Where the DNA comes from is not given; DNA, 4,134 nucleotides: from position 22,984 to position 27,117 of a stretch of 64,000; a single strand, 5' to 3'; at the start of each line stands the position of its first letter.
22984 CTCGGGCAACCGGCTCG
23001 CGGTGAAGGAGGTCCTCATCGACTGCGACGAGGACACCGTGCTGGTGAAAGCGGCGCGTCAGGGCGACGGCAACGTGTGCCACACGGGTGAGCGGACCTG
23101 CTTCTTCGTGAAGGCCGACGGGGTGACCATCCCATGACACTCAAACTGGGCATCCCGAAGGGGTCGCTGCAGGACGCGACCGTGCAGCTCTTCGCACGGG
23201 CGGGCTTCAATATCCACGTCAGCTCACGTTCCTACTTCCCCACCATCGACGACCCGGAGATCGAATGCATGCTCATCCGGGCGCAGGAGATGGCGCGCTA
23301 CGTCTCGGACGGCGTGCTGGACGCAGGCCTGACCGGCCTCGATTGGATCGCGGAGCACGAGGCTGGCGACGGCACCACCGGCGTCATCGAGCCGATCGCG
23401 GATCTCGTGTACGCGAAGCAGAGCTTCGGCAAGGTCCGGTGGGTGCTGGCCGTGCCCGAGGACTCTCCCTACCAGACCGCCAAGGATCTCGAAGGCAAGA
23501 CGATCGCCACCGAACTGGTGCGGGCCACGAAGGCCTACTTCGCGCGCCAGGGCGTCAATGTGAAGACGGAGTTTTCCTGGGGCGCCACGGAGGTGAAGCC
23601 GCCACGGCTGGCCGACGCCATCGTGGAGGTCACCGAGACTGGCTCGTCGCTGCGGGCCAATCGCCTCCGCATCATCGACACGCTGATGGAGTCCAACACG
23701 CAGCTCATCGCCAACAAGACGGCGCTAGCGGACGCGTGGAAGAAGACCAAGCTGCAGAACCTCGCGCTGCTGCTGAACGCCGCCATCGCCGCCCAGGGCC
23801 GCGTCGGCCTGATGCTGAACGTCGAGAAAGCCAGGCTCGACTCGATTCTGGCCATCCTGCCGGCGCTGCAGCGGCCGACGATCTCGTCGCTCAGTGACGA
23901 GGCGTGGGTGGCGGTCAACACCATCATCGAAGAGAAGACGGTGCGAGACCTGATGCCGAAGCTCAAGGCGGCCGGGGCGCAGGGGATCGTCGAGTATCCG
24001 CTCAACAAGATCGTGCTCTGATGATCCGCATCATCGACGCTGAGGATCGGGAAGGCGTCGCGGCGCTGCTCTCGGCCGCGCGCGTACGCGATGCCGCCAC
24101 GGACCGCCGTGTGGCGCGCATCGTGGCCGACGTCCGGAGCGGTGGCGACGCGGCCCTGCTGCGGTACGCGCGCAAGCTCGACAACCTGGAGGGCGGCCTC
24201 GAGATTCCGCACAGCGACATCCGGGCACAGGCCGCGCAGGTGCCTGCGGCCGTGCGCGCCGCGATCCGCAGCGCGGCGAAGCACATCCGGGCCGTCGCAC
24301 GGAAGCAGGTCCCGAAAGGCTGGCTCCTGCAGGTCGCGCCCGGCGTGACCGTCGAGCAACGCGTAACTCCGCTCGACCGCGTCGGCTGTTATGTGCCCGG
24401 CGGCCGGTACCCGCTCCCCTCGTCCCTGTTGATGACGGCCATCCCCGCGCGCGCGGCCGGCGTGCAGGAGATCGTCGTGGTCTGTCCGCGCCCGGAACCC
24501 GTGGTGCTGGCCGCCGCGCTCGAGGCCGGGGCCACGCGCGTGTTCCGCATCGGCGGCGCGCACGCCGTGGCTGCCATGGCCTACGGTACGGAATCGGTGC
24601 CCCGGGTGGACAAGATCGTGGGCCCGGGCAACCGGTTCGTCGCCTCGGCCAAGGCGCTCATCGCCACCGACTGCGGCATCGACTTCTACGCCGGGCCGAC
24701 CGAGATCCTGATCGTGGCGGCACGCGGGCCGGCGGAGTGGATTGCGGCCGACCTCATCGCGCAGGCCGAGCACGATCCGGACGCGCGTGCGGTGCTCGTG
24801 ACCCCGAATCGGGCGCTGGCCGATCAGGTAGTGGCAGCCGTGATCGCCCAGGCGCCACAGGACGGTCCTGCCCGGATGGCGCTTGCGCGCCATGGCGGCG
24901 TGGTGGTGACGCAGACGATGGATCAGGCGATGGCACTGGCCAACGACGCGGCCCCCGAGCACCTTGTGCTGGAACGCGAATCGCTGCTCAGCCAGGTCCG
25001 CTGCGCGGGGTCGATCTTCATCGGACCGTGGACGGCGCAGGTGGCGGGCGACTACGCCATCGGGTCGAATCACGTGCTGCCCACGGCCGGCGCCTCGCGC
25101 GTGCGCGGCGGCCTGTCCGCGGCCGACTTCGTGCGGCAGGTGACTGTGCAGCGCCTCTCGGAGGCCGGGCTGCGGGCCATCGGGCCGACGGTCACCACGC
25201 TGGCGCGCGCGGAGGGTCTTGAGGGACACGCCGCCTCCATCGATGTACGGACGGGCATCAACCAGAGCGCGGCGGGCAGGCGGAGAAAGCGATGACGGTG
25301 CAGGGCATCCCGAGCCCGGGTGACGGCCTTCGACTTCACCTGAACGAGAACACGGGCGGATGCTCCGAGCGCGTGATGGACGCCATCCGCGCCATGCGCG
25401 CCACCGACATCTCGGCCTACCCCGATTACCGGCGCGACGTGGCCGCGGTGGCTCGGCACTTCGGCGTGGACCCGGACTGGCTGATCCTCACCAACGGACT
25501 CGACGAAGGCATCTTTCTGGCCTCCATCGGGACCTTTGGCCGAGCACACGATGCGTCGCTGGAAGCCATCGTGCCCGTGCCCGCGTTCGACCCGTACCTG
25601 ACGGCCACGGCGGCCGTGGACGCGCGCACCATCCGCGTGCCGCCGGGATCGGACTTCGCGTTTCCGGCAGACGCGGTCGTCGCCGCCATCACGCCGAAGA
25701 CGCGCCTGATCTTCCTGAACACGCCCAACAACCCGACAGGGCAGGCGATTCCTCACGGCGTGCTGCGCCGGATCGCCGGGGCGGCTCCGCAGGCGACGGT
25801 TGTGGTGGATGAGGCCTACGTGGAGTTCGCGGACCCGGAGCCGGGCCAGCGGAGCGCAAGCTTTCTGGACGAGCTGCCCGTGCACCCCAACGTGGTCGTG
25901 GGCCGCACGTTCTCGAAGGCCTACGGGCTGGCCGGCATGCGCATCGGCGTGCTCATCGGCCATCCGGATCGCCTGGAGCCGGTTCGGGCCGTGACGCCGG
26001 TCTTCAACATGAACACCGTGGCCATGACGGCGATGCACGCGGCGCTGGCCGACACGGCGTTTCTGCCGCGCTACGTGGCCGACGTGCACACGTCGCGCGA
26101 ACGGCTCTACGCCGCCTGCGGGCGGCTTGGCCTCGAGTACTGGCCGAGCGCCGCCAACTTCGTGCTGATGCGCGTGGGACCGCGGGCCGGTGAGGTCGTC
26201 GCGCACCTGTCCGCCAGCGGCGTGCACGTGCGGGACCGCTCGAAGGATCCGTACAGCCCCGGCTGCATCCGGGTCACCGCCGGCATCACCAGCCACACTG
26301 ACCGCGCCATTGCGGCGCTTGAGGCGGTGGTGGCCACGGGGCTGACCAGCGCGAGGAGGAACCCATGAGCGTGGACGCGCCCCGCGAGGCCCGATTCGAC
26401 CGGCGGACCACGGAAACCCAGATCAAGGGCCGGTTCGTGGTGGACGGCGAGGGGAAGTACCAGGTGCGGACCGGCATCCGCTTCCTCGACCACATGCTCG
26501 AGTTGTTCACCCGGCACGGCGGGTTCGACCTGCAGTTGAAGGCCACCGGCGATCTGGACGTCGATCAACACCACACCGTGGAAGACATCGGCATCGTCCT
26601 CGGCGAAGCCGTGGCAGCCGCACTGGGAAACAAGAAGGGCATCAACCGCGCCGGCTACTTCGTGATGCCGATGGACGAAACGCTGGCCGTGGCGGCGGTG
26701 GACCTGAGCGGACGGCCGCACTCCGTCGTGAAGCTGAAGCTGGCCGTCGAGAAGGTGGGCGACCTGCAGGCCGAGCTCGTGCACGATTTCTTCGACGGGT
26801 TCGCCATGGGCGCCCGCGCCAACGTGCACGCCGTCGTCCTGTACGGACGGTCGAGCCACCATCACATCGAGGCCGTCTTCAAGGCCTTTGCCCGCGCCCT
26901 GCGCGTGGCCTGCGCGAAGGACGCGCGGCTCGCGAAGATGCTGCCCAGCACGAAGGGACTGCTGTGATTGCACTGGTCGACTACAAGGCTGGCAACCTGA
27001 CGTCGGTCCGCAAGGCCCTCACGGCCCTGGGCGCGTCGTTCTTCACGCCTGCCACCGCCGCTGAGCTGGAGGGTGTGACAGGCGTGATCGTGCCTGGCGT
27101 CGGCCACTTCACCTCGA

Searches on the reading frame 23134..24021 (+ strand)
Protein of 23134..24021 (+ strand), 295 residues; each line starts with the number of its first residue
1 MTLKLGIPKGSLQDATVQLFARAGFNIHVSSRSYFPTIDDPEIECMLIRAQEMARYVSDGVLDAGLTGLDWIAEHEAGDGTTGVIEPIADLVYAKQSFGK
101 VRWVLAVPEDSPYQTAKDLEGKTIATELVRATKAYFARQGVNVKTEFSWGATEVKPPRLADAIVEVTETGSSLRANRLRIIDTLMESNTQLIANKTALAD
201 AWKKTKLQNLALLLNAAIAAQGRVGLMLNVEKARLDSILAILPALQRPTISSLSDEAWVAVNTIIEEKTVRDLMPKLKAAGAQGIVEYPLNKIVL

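Call 6: search_protein_families(library=ncbifam, proteins=[window:23134-24021:+])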
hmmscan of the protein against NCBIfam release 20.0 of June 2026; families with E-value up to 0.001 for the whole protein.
window:23134-24021:+ (295 aa): 2 families
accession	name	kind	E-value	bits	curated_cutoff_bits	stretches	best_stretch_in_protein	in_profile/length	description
TIGR00070.1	hisG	equivalog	3.3e-51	173.8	75.75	1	3-193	1-183/183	ATP phosphoribosyltransferase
TIGR03455.1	HisG_C-term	equivalog_domain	2.5e-31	107.8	40.05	1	194-294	1-100/100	ATP phosphoribosyltransferase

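Call 7: find_related_loci(query=window:23134-24021:+, collection=genome_contigs, flank=4000)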
Query window:23134-24021:+ (295 aa) in genome_contigs; peptide patterns used: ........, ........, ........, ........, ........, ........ (x = any residue, [..] = any of these).
599 stretches matched a pattern (row limit reached: there are more); 566 encode a relative of the query (tblastn E <= 1e-3); the best 80 are kept; 80 distinct loci.
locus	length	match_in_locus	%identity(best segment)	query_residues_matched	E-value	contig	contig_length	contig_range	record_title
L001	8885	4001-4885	96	1-295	0e+0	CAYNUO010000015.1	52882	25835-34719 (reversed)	MAG TPA_asm: uncultured Bifidobacteriaceae bacterium isolate SRP150892_co2_2 genome assembly, contig: NODE_668_length_52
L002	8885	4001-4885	89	1-295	2e-177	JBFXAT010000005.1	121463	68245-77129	MAG: Vicinamibacterales bacterium isolate CA_2019_TPBS_29 NODE_1360_length_121463_cov_5.341894_TPBS, whole genome shotgu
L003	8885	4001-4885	89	1-295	3e-176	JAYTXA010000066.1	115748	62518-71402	MAG: Acidobacteriota bacterium isolate GFS_5862 GFS_5862_65, whole genome shotgun sequence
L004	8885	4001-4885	87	1-295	3e-174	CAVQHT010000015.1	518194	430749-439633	MAG: uncultured Acidobacteriota bacterium isolate MFD03975.bin.2.76 genome assembly, contig: contig_45, whole genome sho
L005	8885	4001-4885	87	1-295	4e-172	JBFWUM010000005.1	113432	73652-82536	MAG: Vicinamibacterales bacterium isolate CA_2019_TPBF_70 NODE_1555_length_113432_cov_16.744804_TPBF, whole genome shotg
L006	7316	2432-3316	86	1-295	9e-172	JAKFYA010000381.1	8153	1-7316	MAG: Acidobacteria bacterium isolate ND5_Bin_3_1 ND5_0009131, whole genome shotgun sequence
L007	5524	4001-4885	85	1-295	2e-171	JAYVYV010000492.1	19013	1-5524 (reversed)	MAG: Acidobacteriota bacterium isolate GL86_DN_metabat_16_sub GL86_DN_metabat_16_sub_491, whole genome shotgun sequence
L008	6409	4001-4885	85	1-295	1e-170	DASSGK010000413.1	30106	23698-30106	MAG TPA_asm: Vicinamibacterales bacterium isolate SMAG_U1031 k141_246455, whole genome shotgun sequence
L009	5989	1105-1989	86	1-295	5e-171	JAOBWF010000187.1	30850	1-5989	MAG: Acidobacteria bacterium isolate RYN_30 scaffold_3935824, whole genome shotgun sequence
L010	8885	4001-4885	84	1-295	1e-169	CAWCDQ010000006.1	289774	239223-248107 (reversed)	MAG: uncultured Acidobacteriota bacterium isolate MFD03975.bin.2.34 genome assembly, contig: contig_128730, whole genome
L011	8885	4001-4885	88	1-295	2e-169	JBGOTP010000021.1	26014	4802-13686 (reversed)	MAG: Vicinamibacteria bacterium isolate OBJ_0618_7090110_16 k141_4786054_length_26014_cov_27.7718, whole genome shotgun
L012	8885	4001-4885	85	1-295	8e-169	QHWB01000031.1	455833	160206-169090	MAG: Acidobacteria bacterium isolate gp6 AA54 14_1009_05_20cm_scaffold_1_curated, whole genome shotgun sequence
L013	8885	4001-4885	83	1-295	1e-167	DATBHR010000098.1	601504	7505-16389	MAG TPA_asm: Vicinamibacterales bacterium isolate SMAG_U3873 k141_3709899, whole genome shotgun sequence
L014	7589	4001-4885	84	1-295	2e-167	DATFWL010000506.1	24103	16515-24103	MAG TPA_asm: Vicinamibacterales bacterium isolate SMAG_U9489 k141_7410421, whole genome shotgun sequence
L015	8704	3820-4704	82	1-295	2e-167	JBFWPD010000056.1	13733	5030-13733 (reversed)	MAG: Vicinamibacterales bacterium isolate CA_2019_TPBF_151 NODE_19361_length_13733_cov_3.211377_TPBF, whole genome shotg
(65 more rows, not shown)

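Call 36: find_homologous_proteins(query=window:23134-24021:+, max_evalue=1e-30)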
Query window:23134-24021:+ (295 aa): 8000 proteins with E <= 1e-30 among 8000 candidates; the best 120 are listed.
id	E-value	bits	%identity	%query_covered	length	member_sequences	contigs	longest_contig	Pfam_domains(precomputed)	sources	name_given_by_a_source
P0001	1.9e-183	626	98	100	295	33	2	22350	PF01634.24,PF08029.17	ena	-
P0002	9.7e-168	574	90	100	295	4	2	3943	PF01634.24,PF08029.17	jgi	jgi:ATP phosphoribosyltransferase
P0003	2.0e-167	573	90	100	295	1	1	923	PF01634.24,PF08029.17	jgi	-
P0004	2.8e-167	573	89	100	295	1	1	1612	PF01634.24,PF08029.17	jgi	jgi:ATP phosphoribosyltransferase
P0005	3.1e-167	573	89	100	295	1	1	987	PF01634.24,PF08029.17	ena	-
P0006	6.7e-167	572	88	100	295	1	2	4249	PF01634.24,PF08029.17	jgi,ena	-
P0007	1.0e-166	571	88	100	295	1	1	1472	PF01634.24,PF08029.17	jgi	jgi:ATP phosphoribosyltransferase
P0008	1.7e-166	570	88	100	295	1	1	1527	PF01634.24,PF08029.17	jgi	-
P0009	2.4e-166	570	88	100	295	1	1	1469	PF01634.24,PF08029.17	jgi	jgi:ATP phosphoribosyltransferase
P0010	3.8e-166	569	89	100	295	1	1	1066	PF01634.24,PF08029.17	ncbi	-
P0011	5.4e-166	569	89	100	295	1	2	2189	PF01634.24,PF08029.17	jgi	jgi:ATP phosphoribosyltransferase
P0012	5.5e-166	569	89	100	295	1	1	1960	PF01634.24,PF08029.17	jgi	jgi:ATP phosphoribosyltransferase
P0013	8.4e-166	568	88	100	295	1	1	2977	PF01634.24,PF08029.17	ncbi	-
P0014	1.6e-165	567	88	100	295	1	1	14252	PF01634.24,PF08029.17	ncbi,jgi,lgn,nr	ncbi:MAG: ATP phosphoribosyltransferase [Acidobacteriaceae bacterium]|jgi:ATP phosphoribosyltransfer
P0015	2.6e-165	566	87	100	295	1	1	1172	PF01634.24,PF08029.17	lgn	-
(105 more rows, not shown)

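Call 50: search_protein_representatives(protein=window:23134-24021:+)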
Query: 295 residues. Proteins with E-value up to 0.001 (for the whole library): 5950; up to 1e-10: 2818; up to 1e-30: 538. The best 150 are listed.
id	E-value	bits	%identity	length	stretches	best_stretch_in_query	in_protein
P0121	1.5e-139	480.3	74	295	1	1-294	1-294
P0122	1.7e-104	365.3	61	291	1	2-294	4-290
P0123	5.2e-97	340.8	73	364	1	3-234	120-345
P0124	3.1e-95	335.0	70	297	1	3-227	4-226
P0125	4.0e-94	331.3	55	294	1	3-294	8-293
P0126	7.3e-92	323.9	73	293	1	3-223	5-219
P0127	9.8e-88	310.4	71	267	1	88-295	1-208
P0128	1.6e-87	309.7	74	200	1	53-247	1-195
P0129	6.9e-86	304.3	69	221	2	1-125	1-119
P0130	2.4e-85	302.5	71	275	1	3-211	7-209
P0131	1.2e-84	300.3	72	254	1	3-202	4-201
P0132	4.8e-84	298.3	68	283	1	1-221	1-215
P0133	2.5e-83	296.0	77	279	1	1-183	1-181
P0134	4.3e-82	291.9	76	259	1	46-233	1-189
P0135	4.1e-81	288.7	56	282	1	3-294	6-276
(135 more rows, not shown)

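Call 54: find_related_loci(query=P0125, collection=metagenome_contigs, flank=3000)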
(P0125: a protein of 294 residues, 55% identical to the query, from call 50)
Query P0125 (294 aa) in metagenome_contigs; peptide patterns used: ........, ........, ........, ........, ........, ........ (x = any residue, [..] = any of these).
600 stretches matched a pattern (row limit reached: there are more); 588 encode a relative of the query (tblastn E <= 1e-3); the best 80 are kept; 80 distinct loci.
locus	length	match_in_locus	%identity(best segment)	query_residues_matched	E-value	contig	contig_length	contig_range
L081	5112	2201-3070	62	4-293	2e-113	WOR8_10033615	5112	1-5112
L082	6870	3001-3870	59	6-293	5e-111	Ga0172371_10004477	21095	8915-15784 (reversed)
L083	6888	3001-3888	58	3-293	5e-111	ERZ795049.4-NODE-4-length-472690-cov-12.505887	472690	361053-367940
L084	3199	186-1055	58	4-293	8e-113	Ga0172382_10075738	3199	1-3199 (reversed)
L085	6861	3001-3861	57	7-293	8e-110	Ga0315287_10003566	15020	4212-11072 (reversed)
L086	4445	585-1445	60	7-293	4e-110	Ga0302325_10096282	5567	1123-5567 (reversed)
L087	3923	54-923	58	6-293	3e-110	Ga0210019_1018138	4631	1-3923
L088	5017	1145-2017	57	5-293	1e-109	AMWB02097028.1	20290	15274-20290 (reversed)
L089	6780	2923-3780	59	8-293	1e-109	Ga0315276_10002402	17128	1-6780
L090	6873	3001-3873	58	2-293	1e-109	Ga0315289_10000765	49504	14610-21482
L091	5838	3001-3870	58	6-293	2e-109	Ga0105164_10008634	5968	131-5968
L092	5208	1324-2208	57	1-293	9e-110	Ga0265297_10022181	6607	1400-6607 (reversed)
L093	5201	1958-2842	55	1-293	2e-109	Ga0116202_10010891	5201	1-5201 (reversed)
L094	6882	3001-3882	57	2-293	1e-108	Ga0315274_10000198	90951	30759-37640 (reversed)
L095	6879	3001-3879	57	1-293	1e-108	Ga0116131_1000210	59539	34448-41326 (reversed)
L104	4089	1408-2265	59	8-293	8e-109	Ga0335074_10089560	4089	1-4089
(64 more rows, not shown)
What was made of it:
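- Tried and rejected: The route that worked was a 50%-cluster representative (call 50) used as the query for a metagenome scan (call 54).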

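Call 57: find_homologous_proteins(query=L104:1408-2265:+, max_evalue=1e-60)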
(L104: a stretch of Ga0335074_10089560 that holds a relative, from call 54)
Query L104:1408-2265:+ (286 aa): 7997 proteins with E <= 1e-60 among 8000 candidates; the best 120 are listed.
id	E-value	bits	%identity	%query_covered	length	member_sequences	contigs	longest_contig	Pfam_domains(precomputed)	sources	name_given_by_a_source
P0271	1.4e-180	616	100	100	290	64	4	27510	PF01634.24,PF08029.17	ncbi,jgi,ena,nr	ncbi:MAG TPA: ATP phosphoribosyltransferase [Candidatus Baltobacteraceae bacterium]|jgi:ATP phosphor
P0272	1.3e-178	610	-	-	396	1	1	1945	PF01634.24,PF08029.17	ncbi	-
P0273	1.2e-173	594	96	100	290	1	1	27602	PF01634.24,PF09084.17,PF08029.17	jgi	jgi:ATP phosphoribosyltransferase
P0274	1.2e-171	587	94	100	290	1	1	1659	PF01634.24,PF08029.17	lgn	-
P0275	9.7e-169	578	92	100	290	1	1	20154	PF01634.24,PF08029.17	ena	-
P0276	3.9e-166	569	90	100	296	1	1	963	PF01634.24,PF08029.17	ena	-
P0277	3.5e-164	563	90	100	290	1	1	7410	PF01634.24,PF08029.17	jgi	-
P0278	3.6e-164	563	90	100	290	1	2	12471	PF01634.24,PF08029.17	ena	-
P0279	7.5e-164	562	90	100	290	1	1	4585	PF01634.24,PF08029.17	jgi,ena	-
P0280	8.5e-164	561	89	100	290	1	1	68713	PF01634.24,PF08029.17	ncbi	-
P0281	1.2e-163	561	90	100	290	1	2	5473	PF01634.24,PF08029.17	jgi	jgi:ATP phosphoribosyltransferase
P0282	1.3e-163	561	89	100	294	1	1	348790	PF01634.24,PF08029.17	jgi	jgi:ATP phosphoribosyltransferase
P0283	1.8e-163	560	89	100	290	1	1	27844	PF01634.24,PF08029.17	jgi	jgi:ATP phosphoribosyltransferase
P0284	2.2e-163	560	90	100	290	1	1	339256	PF01634.24,PF08029.17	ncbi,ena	-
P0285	2.8e-163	560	89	100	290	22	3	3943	PF01634.24,PF08029.17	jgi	jgi:ATP phosphoribosyltransferase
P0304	6.4e-162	555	88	100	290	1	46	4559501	PF01634.24,PF08029.17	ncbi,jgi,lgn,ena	ncbi:MAG: ATP phosphoribosyltransferase [Candidatus Acidiferrales bacterium]|jgi:ATP phosphoribosylt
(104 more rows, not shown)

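Call 70: find_encoding_contigs(protein=P0304, flank=2500, max_places=3)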
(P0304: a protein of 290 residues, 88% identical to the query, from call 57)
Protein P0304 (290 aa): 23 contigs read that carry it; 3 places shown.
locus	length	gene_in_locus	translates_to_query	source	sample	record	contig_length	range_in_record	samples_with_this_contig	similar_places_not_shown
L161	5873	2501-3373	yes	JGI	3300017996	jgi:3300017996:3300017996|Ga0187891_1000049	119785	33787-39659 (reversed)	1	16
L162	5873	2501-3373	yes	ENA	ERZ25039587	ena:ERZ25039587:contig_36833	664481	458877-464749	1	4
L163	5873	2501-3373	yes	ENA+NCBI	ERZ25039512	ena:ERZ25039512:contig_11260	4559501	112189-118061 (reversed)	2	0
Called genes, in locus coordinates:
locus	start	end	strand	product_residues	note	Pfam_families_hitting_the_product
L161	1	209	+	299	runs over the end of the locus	PF00701:DHDPS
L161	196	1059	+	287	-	PF14805:THDPS_N_2, PF25087:GMPPB_C (faint), PF00132:Hexapep (weak), PF14602:Hexapep_2 (weak)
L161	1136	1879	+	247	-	PF07853:DUF1648, PF19124:DUF5808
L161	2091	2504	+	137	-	PF01502:PRA-CH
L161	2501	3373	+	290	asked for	PF01634:HisG, PF08029:HisG_C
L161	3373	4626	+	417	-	PF00815:Histidinol_dh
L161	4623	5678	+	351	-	PF00155:Aminotran_1_2, PF00266:Aminotran_5 (faint)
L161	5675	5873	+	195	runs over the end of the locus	PF00475:IGPD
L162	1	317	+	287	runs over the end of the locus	PF14805:THDPS_N_2, PF00132:Hexapep (faint), PF14602:Hexapep_2 (weak)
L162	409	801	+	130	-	PF00392:GntR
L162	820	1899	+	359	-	PF07853:DUF1648, PF19124:DUF5808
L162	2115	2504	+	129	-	PF01502:PRA-CH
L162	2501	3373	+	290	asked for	PF01634:HisG, PF08029:HisG_C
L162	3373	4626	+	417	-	PF00815:Histidinol_dh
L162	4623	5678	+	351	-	PF00155:Aminotran_1_2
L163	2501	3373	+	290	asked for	PF01634:HisG, PF08029:HisG_C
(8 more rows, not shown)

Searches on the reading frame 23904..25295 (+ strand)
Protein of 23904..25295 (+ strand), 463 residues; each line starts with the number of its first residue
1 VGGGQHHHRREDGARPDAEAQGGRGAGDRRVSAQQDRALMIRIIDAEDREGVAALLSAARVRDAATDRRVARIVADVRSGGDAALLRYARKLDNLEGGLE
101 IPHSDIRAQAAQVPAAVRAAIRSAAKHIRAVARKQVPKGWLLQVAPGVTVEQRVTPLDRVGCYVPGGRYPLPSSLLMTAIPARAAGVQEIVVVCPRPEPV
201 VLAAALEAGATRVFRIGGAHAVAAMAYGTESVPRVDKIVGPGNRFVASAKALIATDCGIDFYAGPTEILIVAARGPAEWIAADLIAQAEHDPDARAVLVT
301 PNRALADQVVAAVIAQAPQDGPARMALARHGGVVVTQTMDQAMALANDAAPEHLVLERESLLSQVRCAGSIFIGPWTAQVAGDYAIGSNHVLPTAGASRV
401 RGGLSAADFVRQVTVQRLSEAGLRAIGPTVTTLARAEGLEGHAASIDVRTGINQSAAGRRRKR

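Call 6: search_protein_families(library=ncbifam, proteins=[window:23904-25295:+])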
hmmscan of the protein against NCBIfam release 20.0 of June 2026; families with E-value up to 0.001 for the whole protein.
window:23904-25295:+ (463 aa): 2 families
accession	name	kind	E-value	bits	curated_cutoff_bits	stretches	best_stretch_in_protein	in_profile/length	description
TIGR00069.1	hisD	equivalog_domain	7.3e-137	456.8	243.8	1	70-449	1-393/393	histidinol dehydrogenase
NF010343.0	PRK13770.1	equivalog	1.7e-79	267.6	647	1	69-450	24-415/416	histidinol dehydrogenase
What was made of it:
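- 22805..29029 (+): Regulated operon hisI-hisG-hisD-hisC-hisB-hisH-hisF-hisA. NCBIfam hits (call 6).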

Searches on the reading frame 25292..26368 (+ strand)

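Call 6: search_protein_families(library=ncbifam, proteins=[window:25292-26368:+])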
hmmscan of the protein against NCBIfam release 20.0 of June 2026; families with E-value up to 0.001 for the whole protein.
window:25292-26368:+ (358 aa): 65 families (the best 25 are shown)
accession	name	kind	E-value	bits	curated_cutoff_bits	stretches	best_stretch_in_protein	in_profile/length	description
TIGR01141.1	hisC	equivalog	4.9e-68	229.6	276.55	1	12-345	22-348/349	histidinol-phosphate transaminase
NF002878.0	PRK03321.1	subfamily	2.5e-56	191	374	1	12-347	24-349/352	histidinol-phosphate transaminase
NF003496.0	PRK05166.1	equivalog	5.4e-46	157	540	1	14-348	40-371/373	histidinol-phosphate transaminase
TIGR01140.1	L_thr_O3P_dcar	equivalog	9.4e-46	156.4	290.55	1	32-343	34-330/331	threonine-phosphate decarboxylase CobD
NF002877.0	PRK03317.1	equivalog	1.1e-45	156.1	409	1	14-349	35-369/374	histidinol-phosphate transaminase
NF006014.0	PRK08153.1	equivalog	1.8e-43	148.8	510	1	14-348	37-365/370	pyridoxal phosphate-dependent aminotransferase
NF006580.0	PRK09105.1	subfamily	6.7e-40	137.1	444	1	12-348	48-372/375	pyridoxal phosphate-dependent aminotransferase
NF002726.0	PRK02610.1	equivalog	8.2e-36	123.7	391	1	59-348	89-370/374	histidinol-phosphate transaminase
NF051461.1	pyoverd_PtaA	equivalog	5.9e-34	117.4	500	1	11-338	35-351/359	pyoverdine biosynthesis transaminase PtaA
NF005915.1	PRK07908.1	equivalog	1.3e-31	110.2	360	1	29-316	31-303/332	Rv2231c family histidinol phosphate aminotransferase CobC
NF041364.1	GntC_guanitoxin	equivalog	1.4e-31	109.7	415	1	36-295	32-299/356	guanitoxin biosynthesis PLP-dependent (S)-gamma-hydroxy-L-arginine cyclodehydratase GntC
NF053748.1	bifunc_CobBC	exception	1e-28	100.2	950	1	30-320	500-772/797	bifunctional hydrogenobyrinic acid a,c-diamide synthase/histidinol phosphate aminotransferase CobBC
NF004770.0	PRK06108.1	subfamily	1.7e-22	79.8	422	1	53-278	86-316/396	pyridoxal phosphate-dependent aminotransferase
NF005732.0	PRK07550.1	equivalog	3.8e-19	69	366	1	55-235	85-265/389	aminotransferase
NF005744.0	PRK07568.1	subfamily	1.3e-18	67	389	1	57-229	84-255/398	pyridoxal phosphate-dependent aminotransferase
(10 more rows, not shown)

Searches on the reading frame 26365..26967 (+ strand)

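Call 6: search_protein_families(library=ncbifam, proteins=[window:26365-26967:+])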
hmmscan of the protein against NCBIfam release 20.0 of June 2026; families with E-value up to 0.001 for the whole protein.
window:26365-26967:+ (200 aa): 13 families
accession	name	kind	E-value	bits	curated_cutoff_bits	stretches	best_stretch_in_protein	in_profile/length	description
NF002115.0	PRK00951.2-5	equivalog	4.7e-76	254.9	289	1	7-200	3-195/195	imidazoleglycerol-phosphate dehydratase HisB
NF002111.0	PRK00951.2-1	equivalog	7.1e-76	254.1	231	1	7-200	4-194/194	imidazoleglycerol-phosphate dehydratase HisB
NF002109.0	PRK00951.1-5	equivalog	1.6e-72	243.4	278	1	7-200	3-196/196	imidazoleglycerol-phosphate dehydratase HisB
NF002116.0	PRK00951.2-6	equivalog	2.1e-72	243.2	269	1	7-200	4-197/197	imidazoleglycerol-phosphate dehydratase HisB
NF002112.0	PRK00951.2-2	equivalog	2.3e-70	236.3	315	1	7-200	2-194/194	imidazoleglycerol-phosphate dehydratase HisB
NF002107.0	PRK00951.1-2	equivalog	4.5e-69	232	267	1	8-200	3-194/194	imidazoleglycerol-phosphate dehydratase HisB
NF002106.0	PRK00951.1-1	equivalog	2.3e-66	223.2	283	1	7-200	4-197/197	imidazoleglycerol-phosphate dehydratase HisB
NF002108.0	PRK00951.1-3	equivalog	6.3e-66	222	328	1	4-200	7-203/205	imidazoleglycerol-phosphate dehydratase HisB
NF003937.0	PRK05446.1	equivalog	8.9e-65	219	443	1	5-200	165-355/355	bifunctional histidinol-phosphatase/imidazoleglycerol-phosphate dehydratase HisB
NF002114.0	PRK00951.2-4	equivalog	5.4e-63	212.1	189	1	10-200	3-190/190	imidazoleglycerol-phosphate dehydratase HisB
NF002110.2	PRK00951.1-6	equivalog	6.9e-63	212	266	1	7-200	1-199/199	imidazoleglycerol-phosphate dehydratase HisB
NF002113.0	PRK00951.2-3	equivalog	1.8e-55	187.8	288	1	10-199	5-189/190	imidazoleglycerol-phosphate dehydratase HisB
NF010121.0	PRK13598.1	equivalog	6.3e-44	150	295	1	7-198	3-191/193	imidazoleglycerol-phosphate dehydratase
